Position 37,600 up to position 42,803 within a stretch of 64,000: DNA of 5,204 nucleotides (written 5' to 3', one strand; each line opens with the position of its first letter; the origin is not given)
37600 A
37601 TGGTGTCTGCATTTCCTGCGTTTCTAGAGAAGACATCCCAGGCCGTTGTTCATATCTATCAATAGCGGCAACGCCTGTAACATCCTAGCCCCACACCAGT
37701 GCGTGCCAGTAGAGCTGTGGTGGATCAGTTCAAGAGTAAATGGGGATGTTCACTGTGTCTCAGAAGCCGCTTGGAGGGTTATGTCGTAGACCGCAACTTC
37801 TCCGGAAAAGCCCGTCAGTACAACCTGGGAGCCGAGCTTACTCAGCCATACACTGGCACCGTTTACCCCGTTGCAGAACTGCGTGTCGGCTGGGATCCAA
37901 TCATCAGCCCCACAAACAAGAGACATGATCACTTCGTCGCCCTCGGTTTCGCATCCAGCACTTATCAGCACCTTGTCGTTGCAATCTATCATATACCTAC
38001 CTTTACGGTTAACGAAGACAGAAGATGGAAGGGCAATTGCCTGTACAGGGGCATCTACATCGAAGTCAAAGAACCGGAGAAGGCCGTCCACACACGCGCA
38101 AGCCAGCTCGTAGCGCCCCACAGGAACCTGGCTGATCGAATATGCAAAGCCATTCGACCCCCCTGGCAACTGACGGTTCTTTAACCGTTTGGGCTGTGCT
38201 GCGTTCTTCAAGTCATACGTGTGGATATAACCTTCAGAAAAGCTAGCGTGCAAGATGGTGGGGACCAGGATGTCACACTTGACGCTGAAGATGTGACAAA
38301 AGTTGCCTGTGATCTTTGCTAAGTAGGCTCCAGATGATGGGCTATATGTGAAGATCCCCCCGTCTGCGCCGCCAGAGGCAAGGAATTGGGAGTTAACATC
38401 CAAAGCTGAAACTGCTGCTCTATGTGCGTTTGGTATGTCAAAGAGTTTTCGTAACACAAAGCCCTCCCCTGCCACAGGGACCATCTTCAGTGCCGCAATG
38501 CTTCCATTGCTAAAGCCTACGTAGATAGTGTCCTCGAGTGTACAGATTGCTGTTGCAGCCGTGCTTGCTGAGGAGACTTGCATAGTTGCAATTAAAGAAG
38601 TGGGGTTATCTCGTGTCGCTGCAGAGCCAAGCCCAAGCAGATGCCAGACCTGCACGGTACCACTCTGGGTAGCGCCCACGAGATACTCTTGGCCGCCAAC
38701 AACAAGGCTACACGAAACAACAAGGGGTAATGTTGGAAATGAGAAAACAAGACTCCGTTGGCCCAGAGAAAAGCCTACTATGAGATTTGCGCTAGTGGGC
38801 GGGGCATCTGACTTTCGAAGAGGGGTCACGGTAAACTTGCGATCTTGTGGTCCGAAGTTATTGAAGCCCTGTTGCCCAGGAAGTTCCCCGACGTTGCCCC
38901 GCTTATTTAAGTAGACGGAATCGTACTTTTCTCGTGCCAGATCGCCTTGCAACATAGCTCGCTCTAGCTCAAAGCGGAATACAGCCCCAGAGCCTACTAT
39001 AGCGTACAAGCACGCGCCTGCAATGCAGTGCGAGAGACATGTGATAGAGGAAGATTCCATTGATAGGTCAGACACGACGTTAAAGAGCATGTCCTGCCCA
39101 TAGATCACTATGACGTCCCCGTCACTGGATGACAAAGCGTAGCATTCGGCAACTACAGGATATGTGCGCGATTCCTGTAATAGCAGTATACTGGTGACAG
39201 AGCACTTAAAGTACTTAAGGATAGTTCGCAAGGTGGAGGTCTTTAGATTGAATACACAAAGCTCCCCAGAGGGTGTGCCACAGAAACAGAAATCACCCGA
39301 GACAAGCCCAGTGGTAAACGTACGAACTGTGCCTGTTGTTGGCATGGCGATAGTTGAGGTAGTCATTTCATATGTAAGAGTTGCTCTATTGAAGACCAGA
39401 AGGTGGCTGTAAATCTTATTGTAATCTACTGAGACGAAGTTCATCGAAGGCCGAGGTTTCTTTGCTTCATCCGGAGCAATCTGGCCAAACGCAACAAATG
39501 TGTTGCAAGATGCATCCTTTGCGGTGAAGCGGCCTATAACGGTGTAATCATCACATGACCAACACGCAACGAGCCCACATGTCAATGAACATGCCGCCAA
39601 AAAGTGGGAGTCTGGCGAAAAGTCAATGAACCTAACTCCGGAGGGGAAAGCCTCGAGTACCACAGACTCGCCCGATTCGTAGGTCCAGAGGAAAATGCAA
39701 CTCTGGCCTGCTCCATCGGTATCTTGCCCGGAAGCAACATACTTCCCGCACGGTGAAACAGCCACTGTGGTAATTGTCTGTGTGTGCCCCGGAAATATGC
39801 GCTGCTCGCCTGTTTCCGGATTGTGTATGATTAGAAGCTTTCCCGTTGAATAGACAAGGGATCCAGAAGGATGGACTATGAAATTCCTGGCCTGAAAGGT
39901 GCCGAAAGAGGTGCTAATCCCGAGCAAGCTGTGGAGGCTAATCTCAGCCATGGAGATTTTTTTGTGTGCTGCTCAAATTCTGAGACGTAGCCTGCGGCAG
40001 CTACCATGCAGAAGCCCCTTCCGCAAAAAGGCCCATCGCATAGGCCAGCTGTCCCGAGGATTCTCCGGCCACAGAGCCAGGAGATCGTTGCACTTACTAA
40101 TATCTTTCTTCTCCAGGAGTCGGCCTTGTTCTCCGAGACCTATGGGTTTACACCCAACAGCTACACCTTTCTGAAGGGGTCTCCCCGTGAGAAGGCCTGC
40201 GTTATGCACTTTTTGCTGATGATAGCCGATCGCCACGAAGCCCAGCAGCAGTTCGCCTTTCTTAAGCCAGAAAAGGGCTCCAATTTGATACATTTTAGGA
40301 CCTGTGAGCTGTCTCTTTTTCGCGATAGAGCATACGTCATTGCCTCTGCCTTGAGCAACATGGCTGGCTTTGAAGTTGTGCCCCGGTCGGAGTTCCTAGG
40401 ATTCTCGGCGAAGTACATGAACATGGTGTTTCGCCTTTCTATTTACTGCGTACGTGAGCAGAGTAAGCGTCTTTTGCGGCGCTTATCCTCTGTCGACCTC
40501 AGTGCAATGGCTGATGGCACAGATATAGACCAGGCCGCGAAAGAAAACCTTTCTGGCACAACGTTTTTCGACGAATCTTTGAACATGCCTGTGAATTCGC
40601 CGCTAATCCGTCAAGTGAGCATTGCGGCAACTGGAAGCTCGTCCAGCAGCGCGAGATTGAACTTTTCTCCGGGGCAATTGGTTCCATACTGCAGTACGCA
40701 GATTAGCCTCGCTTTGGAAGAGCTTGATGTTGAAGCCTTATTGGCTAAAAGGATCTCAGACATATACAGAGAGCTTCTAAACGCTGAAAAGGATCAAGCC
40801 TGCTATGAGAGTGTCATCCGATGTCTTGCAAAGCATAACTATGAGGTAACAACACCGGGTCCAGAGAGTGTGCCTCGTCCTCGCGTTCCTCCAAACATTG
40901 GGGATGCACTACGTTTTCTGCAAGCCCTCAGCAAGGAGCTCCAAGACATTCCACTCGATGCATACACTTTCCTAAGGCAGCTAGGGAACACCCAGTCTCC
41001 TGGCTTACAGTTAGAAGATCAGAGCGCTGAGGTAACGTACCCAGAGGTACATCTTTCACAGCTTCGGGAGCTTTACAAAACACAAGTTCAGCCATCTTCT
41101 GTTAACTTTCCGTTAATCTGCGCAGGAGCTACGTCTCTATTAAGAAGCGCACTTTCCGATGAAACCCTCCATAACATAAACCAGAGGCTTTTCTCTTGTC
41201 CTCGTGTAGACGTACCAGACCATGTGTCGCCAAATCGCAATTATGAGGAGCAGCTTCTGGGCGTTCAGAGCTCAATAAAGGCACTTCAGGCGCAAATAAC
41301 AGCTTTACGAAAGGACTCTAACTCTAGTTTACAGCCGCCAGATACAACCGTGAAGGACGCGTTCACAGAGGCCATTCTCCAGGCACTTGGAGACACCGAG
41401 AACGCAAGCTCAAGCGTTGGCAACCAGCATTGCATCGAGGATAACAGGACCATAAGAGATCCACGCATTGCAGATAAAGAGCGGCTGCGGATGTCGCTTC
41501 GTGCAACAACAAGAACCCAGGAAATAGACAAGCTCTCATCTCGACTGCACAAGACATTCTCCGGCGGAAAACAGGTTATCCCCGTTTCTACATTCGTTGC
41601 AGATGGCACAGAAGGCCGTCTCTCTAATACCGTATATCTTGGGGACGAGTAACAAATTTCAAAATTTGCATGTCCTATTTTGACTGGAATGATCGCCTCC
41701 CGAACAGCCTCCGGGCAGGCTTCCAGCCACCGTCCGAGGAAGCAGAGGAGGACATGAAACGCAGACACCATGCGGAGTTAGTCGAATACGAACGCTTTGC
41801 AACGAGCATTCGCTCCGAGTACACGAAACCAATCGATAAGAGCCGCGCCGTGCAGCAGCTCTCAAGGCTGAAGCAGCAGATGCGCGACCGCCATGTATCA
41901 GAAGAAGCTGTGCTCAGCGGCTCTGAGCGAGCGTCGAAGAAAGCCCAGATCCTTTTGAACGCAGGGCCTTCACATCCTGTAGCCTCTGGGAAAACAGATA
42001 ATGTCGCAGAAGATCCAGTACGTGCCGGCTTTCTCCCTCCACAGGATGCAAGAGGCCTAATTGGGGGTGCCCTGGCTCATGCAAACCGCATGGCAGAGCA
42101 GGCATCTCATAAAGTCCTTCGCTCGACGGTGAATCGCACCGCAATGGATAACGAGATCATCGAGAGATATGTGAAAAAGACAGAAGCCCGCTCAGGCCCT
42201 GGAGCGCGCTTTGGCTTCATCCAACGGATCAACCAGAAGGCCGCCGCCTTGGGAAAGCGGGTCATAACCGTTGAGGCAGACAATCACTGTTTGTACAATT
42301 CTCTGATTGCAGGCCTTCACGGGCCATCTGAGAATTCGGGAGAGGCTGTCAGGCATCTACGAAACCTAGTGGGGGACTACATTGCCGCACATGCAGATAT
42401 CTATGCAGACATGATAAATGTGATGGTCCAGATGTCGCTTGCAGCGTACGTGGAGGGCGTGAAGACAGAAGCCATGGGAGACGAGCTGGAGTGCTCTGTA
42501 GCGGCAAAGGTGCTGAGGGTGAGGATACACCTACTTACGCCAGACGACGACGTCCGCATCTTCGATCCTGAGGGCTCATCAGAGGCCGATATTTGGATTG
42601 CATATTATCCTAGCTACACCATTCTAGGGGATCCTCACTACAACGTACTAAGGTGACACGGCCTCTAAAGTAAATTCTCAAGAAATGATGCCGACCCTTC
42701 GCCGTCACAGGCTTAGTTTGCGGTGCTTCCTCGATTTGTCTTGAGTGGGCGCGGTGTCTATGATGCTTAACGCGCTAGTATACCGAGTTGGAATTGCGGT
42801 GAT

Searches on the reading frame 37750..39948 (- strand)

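Call 73: search_protein_families(library=pfam, proteins=[window:37750-39948:-], max_evalue=0.001)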
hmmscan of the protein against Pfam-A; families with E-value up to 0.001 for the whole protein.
window:37750-39948:- (732 aa): 13 families
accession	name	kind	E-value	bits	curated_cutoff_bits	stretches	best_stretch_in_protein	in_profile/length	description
PF25174.1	Beta-prop_THOC3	-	3.1e-14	53.1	305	1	33-144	145-254/272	THOC3 beta-propeller domain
PF00400.38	WD40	-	1.7e-13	50.8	27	1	49-79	4-33/39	WD domain, G-beta repeat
PF24817.1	WD40_WDHD1_1st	-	3.9e-13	49.7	109.9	0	54-96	220-257/291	WDHD1 first WD40 domain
PF24814.1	WD40_Prp19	-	2.6e-12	46.8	320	0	509-638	5-129/281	Prp19 WD40 domain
PF25173.1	Beta-prop_WDR3_1st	-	1.8e-10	41.3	154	0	40-124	12-93/184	WDR3 first beta-propeller domain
PF23409.1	Beta-prop_EML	-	4.8e-10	39.8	88.2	1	48-260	1-210/267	Echinoderm microtubule-associated protein first beta-propeller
PF24780.1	WD40_MABP1-WDR62_1st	-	1.2e-08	35.1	496.3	1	28-137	9-118/328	MABP1/WDR62 first WD40 domain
PF23414.1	Beta-prop_EML_2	-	1.3e-08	35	90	0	25-126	47-148/266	Echinoderm microtubule-associated protein second beta-propeller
PF23756.1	Beta-prop_HPS5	-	8e-08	32.3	34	0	505-590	14-100/328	HPS5 beta propeller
PF24807.1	WD40_CDC20-Fz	-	1.5e-07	31.5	200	0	42-139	118-216/292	CDC20/Fizzy WD40 domain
PF25171.1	Beta-prop_WDR36-Utp21_1st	-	7.9e-06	25.9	80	0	223-337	125-231/266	WDR36/Utp21 first beta-propeller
PF24805.1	EIF3I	-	3.9e-05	23.4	200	0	51-119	47-110/324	EIF3I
PF24782.2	WD40_MABP1-WDR62_2nd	-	0.00017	21.1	290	0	34-89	289-340/341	MABP1/WDR62 second WD40 domain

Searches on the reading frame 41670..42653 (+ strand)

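Call 73: search_protein_families(library=pfam, proteins=[window:41670-42653:+], max_evalue=0.001)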
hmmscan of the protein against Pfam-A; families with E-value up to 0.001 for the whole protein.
window:41670-42653:+ (328 aa): 1 family
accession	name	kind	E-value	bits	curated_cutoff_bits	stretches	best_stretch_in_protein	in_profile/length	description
PF02338.25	OTU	-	9.5e-10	39.5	23.3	1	203-314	2-119/128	OTU-like cysteine protease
